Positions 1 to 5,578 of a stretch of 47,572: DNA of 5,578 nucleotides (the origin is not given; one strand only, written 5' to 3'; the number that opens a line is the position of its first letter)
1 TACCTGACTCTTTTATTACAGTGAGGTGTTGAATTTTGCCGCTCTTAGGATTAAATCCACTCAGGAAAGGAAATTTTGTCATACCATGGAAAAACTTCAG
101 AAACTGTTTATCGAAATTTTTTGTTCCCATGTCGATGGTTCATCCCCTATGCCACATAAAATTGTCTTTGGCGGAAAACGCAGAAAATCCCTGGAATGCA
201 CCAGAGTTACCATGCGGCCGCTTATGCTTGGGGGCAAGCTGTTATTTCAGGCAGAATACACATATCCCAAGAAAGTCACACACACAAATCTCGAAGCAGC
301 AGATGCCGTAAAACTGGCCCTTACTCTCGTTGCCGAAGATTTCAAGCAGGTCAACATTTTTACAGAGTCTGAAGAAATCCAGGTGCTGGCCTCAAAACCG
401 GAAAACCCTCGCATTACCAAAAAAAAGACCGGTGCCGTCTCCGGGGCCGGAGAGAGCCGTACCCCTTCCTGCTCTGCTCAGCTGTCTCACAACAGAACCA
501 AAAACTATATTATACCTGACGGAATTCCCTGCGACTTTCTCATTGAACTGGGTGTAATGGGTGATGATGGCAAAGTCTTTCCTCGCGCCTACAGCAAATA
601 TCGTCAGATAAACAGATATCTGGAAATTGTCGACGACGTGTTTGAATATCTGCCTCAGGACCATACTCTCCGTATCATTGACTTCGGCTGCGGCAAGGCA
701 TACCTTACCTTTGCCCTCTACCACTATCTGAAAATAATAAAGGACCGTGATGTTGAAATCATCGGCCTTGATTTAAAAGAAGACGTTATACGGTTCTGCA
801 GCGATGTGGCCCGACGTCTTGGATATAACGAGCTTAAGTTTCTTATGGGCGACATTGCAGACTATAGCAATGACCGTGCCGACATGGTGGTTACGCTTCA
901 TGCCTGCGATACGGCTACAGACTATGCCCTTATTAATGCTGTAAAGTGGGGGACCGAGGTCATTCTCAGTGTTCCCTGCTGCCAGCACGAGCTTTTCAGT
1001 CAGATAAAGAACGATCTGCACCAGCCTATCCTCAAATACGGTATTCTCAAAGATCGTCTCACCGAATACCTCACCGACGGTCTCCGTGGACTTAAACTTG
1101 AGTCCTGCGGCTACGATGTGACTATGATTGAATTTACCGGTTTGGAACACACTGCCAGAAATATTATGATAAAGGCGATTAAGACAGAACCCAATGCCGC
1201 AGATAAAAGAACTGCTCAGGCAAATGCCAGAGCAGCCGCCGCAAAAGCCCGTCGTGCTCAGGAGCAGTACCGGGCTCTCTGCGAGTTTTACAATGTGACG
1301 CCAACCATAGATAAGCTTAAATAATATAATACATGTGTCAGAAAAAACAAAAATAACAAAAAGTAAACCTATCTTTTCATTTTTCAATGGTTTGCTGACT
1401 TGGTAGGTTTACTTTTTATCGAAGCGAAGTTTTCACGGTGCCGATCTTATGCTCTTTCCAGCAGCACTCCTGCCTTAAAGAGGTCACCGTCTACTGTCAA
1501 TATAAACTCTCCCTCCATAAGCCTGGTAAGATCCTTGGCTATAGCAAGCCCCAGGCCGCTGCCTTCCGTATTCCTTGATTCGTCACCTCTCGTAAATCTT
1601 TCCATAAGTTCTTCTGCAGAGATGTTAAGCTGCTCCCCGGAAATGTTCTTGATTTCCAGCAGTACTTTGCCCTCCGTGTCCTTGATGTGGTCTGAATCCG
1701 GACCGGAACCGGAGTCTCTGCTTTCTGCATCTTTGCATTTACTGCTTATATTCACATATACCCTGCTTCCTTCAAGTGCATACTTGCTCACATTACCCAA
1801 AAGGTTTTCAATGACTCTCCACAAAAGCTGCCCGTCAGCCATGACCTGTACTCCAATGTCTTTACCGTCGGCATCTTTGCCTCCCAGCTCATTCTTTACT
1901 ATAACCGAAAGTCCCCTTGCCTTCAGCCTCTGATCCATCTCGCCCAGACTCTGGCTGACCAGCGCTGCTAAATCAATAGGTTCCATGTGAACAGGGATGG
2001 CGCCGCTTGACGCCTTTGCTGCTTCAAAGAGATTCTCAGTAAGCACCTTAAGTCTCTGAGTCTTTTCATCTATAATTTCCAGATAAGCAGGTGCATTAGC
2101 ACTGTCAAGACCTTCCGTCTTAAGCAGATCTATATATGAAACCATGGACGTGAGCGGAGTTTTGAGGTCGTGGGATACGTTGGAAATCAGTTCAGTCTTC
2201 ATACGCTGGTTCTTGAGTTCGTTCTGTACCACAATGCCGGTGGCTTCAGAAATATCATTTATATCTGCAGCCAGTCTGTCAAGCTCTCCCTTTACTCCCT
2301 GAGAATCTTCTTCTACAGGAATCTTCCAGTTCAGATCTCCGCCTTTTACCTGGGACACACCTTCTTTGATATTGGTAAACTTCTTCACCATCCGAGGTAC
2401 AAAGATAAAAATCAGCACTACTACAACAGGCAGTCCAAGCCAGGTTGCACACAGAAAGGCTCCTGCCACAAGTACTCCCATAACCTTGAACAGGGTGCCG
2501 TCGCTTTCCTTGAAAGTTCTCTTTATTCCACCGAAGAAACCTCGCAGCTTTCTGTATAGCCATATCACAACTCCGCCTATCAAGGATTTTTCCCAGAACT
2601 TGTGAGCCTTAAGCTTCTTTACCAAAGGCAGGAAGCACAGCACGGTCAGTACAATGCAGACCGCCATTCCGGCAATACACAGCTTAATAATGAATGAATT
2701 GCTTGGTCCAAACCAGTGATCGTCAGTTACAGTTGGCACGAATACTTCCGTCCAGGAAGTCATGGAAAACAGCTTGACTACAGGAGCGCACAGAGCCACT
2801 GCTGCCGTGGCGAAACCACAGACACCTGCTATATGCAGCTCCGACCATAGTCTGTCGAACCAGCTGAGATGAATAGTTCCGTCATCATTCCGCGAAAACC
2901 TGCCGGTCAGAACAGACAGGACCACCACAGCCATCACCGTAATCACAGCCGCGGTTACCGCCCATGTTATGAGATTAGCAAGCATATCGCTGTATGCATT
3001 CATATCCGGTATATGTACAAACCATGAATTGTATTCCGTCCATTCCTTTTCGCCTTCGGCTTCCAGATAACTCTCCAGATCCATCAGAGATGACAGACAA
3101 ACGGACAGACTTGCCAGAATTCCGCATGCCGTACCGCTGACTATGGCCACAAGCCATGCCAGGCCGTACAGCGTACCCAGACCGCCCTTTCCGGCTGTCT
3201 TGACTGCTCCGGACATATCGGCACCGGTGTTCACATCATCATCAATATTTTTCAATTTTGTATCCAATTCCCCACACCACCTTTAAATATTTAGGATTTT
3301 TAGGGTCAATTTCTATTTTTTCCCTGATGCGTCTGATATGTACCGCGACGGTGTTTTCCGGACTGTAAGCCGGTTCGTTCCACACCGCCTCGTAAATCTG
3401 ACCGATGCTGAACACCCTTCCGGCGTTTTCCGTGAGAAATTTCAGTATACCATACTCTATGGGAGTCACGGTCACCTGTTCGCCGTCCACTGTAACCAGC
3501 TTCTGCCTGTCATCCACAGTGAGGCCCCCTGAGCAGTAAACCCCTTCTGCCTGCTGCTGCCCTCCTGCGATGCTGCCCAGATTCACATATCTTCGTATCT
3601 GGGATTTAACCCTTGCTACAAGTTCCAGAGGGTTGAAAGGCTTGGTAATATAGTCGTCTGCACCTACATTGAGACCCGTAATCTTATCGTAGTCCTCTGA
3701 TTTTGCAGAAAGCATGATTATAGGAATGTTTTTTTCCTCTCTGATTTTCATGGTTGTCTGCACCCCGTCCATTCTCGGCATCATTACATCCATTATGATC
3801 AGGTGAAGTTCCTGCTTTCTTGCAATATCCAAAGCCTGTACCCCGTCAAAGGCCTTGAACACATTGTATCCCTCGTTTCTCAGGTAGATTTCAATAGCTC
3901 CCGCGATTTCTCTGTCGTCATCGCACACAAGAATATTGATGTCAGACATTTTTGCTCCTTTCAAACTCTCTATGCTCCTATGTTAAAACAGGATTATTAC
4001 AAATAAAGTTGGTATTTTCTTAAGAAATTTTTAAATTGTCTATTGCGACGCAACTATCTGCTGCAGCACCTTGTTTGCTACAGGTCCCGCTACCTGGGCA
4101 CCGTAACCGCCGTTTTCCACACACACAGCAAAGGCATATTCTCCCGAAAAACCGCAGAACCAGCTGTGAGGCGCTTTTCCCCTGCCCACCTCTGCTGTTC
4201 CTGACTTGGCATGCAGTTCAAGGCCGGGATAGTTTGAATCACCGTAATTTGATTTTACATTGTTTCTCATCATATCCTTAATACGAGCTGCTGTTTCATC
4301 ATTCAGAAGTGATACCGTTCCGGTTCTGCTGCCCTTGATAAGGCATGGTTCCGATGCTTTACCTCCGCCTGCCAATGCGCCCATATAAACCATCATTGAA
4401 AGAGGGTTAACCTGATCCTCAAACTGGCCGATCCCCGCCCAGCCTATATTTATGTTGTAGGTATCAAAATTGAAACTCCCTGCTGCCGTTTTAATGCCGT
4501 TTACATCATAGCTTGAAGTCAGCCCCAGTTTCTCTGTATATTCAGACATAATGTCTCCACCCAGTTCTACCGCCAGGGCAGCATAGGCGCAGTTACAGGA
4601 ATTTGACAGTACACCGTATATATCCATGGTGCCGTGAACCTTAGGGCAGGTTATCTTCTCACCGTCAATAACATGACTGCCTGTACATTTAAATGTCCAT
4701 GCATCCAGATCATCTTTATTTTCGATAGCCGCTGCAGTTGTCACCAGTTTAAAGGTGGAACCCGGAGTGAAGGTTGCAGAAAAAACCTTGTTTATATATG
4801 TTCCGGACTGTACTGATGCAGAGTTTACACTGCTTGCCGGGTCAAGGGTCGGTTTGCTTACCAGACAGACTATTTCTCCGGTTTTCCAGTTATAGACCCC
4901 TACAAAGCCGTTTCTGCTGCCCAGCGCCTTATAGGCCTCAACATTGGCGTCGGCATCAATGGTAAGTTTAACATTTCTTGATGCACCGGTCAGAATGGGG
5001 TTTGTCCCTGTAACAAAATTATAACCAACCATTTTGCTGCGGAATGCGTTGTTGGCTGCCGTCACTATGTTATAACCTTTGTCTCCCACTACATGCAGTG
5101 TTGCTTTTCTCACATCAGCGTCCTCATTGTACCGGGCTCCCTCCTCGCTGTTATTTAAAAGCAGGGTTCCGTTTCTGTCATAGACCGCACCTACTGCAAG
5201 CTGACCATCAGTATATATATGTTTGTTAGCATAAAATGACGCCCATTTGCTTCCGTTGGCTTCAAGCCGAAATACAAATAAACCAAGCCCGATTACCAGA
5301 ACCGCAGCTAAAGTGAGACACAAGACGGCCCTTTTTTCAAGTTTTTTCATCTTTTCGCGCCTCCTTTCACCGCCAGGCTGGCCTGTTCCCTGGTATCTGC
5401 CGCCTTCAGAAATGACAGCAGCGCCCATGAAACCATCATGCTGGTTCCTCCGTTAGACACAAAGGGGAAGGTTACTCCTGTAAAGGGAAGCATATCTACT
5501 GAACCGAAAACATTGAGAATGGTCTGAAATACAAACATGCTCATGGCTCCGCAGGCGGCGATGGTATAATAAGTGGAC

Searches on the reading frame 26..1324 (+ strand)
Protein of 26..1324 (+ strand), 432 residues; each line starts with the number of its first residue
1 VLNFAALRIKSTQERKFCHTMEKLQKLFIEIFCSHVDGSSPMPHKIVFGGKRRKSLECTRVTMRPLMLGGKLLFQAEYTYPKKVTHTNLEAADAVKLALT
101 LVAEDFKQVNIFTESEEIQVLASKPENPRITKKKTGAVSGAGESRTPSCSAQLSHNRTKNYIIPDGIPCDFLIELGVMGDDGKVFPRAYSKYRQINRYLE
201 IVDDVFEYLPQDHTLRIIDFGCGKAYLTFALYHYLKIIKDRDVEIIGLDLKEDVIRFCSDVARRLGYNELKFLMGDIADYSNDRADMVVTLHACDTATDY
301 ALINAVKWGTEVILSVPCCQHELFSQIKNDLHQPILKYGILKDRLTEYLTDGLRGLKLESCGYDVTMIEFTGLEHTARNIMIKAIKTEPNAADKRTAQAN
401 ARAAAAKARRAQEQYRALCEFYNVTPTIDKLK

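Call 72: search_protein_families(library=pfam, proteins=[window:26-1324:+], max_evalue=0.001)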
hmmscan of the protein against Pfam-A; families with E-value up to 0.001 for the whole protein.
window:26-1324:+ (432 aa): 4 families
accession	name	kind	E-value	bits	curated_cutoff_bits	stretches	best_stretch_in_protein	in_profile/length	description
PF13679.12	Methyltransf_32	-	3.7e-38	131.1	27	1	191-324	2-141/143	Methyltransferase domain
PF13847.12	Methyltransf_31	-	9.6e-14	51.7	27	1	214-332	4-127/145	Methyltransferase domain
PF13649.12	Methyltransf_25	-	3.1e-06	28.2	27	1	217-295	1-75/97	Methyltransferase domain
PF01135.25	PCMT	-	0.0005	20.3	20.3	1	202-327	62-184/210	Protein-L-isoaspartate(D-aspartate) O-methyltransferase (PCMT)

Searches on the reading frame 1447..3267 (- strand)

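Call 72: search_protein_families(library=pfam, proteins=[window:1447-3267:-], max_evalue=0.001)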
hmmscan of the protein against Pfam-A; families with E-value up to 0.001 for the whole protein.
window:1447-3267:- (606 aa): 2 families
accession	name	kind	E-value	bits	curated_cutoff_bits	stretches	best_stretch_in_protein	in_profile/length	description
PF00512.31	HisKA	-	1e-13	51.6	26.9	1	356-422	1-66/66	His Kinase A (phospho-acceptor) domain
PF02518.31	HATPase_c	-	2.7e-12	47.5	26.4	1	478-589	2-92/111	Histidine kinase-, DNA gyrase B-, and HSP90-like ATPase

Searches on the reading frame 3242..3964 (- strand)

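Call 72: search_protein_families(library=pfam, proteins=[window:3242-3964:-], max_evalue=0.001)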
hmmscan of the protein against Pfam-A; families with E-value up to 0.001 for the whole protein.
window:3242-3964:- (240 aa): 2 families
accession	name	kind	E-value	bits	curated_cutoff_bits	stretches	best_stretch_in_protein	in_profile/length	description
PF00072.30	Response_reg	-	4.8e-31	107.6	30.2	1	11-120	1-111/111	Response regulator receiver domain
PF00486.34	Trans_reg_C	-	1.1e-23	83.5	26.2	1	161-236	1-76/77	Transcriptional regulatory protein, C terminal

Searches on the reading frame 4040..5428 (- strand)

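Call 72: search_protein_families(library=pfam, proteins=[window:4040-5428:-], max_evalue=0.001)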
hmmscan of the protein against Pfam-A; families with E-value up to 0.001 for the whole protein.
window:4040-5428:- (462 aa): 1 family
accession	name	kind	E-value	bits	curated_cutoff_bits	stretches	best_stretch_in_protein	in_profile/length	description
PF00905.27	Transpeptidase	-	6.2e-44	150.8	22.1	1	174-456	1-299/299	Penicillin binding protein transpeptidase domain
